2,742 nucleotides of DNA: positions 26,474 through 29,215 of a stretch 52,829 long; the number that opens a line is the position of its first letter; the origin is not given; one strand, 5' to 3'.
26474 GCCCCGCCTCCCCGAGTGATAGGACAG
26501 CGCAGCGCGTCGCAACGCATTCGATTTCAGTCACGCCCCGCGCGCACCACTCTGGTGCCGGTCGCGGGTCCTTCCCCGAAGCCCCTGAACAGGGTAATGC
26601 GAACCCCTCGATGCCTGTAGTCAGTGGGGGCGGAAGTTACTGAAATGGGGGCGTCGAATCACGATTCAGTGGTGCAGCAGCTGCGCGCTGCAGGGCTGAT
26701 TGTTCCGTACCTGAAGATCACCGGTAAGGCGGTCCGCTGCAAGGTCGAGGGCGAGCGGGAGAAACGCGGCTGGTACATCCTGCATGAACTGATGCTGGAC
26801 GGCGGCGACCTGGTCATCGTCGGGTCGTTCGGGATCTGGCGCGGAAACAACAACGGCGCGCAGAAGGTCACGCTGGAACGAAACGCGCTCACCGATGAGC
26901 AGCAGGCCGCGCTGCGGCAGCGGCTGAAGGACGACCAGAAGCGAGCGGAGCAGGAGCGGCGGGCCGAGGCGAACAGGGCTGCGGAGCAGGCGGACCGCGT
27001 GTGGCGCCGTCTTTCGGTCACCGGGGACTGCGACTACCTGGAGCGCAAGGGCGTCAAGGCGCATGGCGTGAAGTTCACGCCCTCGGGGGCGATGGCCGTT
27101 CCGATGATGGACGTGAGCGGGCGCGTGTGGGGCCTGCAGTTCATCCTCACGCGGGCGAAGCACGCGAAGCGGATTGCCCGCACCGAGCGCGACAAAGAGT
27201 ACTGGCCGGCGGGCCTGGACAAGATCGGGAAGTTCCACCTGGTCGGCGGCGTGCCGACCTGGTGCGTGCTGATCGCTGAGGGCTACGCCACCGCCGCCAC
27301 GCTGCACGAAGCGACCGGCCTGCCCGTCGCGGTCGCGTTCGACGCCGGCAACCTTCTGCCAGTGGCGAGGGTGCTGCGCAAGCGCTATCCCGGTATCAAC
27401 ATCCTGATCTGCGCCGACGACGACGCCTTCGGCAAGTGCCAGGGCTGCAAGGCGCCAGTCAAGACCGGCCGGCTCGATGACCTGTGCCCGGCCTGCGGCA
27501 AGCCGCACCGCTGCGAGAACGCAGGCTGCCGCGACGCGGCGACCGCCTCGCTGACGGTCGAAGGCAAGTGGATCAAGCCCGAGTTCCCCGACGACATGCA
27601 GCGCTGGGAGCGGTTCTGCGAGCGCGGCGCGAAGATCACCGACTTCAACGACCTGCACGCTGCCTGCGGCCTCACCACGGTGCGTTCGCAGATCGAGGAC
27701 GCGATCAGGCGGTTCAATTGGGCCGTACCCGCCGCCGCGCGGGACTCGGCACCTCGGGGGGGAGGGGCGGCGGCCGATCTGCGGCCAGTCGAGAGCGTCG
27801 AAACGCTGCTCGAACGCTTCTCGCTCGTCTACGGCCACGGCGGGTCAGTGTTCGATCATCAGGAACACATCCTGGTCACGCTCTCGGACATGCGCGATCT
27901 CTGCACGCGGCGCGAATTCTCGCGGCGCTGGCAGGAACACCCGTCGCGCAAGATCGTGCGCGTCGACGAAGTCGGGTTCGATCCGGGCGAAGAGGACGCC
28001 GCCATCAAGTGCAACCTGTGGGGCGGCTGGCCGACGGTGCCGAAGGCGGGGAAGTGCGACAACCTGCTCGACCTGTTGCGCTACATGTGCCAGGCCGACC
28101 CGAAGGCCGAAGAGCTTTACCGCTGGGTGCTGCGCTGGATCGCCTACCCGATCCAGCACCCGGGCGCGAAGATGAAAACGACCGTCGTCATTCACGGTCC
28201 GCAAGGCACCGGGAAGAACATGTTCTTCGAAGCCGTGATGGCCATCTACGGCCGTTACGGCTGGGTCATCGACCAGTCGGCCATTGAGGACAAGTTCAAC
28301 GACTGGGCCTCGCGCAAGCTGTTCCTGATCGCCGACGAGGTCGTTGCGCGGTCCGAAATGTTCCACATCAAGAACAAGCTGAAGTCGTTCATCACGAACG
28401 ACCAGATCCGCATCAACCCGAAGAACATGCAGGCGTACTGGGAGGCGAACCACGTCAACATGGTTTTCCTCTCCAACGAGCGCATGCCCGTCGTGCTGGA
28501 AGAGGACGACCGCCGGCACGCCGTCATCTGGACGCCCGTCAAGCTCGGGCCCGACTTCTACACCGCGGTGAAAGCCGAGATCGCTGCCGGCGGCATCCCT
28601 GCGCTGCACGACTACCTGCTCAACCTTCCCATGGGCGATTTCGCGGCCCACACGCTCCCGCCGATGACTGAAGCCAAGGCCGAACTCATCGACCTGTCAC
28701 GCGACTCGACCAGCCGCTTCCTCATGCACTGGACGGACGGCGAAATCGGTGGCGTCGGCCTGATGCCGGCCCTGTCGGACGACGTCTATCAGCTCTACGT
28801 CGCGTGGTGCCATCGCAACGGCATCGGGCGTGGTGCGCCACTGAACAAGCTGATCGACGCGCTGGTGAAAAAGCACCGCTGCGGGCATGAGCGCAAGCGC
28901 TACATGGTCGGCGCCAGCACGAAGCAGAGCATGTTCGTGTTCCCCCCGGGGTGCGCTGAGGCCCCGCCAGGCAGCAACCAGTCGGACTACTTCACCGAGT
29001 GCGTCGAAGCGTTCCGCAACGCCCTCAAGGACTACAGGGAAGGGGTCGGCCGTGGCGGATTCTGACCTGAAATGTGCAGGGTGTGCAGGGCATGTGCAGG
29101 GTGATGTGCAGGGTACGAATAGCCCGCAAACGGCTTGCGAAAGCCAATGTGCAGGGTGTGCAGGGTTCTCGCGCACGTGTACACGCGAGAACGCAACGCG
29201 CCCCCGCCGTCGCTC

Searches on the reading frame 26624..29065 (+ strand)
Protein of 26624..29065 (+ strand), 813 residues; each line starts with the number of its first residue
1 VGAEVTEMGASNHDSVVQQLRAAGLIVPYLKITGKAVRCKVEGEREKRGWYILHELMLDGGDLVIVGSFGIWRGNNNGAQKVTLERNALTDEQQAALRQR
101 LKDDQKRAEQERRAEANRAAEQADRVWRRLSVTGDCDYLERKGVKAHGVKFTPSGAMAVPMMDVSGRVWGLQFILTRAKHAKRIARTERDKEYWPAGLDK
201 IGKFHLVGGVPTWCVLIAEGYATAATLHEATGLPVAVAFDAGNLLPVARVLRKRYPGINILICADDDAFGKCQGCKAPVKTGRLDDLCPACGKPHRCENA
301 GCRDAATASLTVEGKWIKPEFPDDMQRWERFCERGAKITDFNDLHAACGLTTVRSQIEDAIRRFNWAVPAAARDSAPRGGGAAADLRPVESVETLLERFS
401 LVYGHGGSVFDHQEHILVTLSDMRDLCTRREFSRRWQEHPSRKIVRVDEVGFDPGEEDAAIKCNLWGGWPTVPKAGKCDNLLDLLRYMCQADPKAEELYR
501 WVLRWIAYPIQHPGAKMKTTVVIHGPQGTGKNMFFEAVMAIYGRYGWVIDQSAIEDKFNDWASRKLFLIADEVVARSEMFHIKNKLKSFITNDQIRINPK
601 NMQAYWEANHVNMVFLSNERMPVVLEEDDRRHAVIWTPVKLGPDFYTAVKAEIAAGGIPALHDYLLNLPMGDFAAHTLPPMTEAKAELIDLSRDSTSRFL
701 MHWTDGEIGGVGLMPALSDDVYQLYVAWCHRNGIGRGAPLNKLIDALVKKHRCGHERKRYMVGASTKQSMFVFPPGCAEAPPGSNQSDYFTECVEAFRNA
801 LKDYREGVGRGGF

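Call 7: search_protein_families(library=pfam, proteins=[window:26624-29065:+], max_evalue=0.01)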
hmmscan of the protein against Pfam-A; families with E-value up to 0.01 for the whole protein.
window:26624-29065:+ (813 aa): 5 families
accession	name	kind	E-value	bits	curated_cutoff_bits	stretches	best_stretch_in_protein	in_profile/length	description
PF19263.5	DUF5906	-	1.4e-22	81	27.6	1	523-631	1-114/114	Family of unknown function (DUF5906)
PF05272.17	VapE-like_dom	-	3.6e-06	27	25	1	495-600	28-129/217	Virulence-associated protein E-like domain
PF13362.12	Toprim_3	-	8.3e-06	26.6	27.2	1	215-271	2-57/95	Toprim domain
PF13662.12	Toprim_4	-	9.9e-06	26.1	25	1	215-271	3-64/85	Toprim domain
PF01057.23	Parvo_NS1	-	5.2e-05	22.8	20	1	518-626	113-215/271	Parvovirus non-structural protein NS1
